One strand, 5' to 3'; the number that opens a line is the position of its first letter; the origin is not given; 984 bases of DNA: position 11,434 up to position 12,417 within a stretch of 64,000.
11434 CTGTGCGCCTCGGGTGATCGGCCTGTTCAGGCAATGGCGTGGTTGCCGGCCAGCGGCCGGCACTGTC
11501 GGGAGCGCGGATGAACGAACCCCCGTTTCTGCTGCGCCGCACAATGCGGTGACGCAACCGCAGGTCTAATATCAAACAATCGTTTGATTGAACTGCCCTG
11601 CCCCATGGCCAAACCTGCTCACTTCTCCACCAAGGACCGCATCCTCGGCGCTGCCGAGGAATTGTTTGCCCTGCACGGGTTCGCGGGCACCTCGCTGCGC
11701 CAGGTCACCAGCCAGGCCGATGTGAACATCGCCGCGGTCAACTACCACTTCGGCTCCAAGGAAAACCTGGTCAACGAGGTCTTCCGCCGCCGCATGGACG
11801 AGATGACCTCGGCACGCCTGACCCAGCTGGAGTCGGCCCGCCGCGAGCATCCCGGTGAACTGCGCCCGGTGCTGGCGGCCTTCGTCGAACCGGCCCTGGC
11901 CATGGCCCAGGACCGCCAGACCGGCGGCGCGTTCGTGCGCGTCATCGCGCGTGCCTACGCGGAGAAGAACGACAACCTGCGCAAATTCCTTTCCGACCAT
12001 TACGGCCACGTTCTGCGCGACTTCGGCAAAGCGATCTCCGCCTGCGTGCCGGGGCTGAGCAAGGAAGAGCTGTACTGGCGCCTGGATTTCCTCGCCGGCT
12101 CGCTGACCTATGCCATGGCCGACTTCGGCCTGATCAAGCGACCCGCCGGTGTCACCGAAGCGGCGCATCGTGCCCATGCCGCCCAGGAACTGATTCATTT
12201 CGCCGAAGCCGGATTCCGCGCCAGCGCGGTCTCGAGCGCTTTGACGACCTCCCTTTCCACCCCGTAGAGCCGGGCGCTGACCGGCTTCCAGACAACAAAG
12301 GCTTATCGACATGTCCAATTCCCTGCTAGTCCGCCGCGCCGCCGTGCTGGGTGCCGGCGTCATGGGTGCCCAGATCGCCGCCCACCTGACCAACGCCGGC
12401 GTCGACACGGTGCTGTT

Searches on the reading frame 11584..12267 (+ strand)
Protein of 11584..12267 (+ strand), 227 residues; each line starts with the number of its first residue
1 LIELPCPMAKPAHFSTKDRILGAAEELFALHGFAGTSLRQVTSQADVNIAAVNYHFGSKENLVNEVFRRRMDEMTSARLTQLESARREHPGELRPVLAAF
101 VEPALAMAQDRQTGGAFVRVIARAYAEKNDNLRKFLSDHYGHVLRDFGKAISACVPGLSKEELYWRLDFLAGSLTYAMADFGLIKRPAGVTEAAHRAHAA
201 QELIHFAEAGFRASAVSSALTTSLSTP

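Call 43: search_protein_families(library=pfam, proteins=[window:11584-12267:+], max_evalue=0.00001)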
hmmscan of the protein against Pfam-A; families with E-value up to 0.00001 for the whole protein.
window:11584-12267:+ (227 aa): 2 families
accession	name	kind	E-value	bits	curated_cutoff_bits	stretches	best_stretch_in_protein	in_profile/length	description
PF17939.6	TetR_C_30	-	1.6e-31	109.5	26.3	1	99-210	2-115/115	Tetracyclin repressor-like, C-terminal domain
PF00440.29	TetR_N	-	8.7e-14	51.5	24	1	20-66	1-47/47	Bacterial regulatory proteins, tetR family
